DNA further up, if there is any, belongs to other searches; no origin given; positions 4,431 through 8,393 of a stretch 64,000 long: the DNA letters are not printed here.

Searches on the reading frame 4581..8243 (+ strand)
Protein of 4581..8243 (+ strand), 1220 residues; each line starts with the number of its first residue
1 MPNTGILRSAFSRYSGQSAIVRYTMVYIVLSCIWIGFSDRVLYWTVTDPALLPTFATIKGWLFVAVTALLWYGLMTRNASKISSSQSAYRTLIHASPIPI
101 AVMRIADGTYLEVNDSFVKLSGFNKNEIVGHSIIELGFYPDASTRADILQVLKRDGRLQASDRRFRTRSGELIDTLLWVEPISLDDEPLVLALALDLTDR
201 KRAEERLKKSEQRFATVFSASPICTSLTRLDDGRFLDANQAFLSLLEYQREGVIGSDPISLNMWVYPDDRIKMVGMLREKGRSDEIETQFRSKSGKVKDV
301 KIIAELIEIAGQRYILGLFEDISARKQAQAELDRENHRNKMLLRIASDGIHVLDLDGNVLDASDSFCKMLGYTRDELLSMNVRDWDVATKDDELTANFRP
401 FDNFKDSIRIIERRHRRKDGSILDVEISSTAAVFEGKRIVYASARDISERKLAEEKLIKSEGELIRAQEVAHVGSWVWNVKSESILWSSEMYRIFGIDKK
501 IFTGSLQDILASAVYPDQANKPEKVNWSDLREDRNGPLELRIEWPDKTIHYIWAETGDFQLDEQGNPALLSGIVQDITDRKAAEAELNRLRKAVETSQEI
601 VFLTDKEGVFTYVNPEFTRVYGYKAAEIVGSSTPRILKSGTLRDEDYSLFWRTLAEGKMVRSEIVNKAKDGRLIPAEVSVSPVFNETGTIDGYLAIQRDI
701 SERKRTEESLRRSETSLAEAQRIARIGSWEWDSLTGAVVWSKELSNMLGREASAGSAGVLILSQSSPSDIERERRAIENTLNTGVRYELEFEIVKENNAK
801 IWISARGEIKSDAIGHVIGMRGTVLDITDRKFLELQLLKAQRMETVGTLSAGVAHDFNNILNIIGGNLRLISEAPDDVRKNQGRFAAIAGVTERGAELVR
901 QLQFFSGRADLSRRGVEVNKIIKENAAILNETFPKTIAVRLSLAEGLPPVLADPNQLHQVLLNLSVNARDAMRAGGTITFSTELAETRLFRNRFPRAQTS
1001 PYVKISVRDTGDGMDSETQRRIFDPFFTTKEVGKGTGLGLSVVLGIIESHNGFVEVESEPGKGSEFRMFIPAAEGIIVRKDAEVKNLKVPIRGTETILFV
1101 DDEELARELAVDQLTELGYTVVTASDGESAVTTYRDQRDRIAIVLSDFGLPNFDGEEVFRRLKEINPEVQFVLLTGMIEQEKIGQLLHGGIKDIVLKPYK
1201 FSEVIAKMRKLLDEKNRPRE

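Call 9: search_protein_families(library=pfam, proteins=[window:4581-8243:+], max_evalue=0.001)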
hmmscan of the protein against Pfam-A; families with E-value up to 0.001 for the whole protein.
window:4581-8243:+ (1220 aa): 7 families
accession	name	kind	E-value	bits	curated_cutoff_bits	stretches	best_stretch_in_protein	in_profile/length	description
PF13426.13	PAS_9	-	2.2e-56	188.9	27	4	600-702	3-103/103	PAS domain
PF00989.32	PAS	-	7.9e-46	155.2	22.6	3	589-700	2-113/113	PAS fold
PF08447.18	PAS_3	-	4e-37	126.8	25.6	3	738-824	2-89/89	PAS fold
PF08448.16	PAS_4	-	2.6e-31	108.5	23.1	2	595-705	2-110/110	PAS fold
PF13188.13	PAS_8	-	8.5e-28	95.7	21.8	3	588-636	1-46/65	PAS domain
PF02518.31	HATPase_c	-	1.5e-22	80.5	26.4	1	953-1073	2-110/111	Histidine kinase-, DNA gyrase B-, and HSP90-like ATPase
PF00072.30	Response_reg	-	8.5e-18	65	30.2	1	1097-1208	1-110/111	Response regulator receiver domain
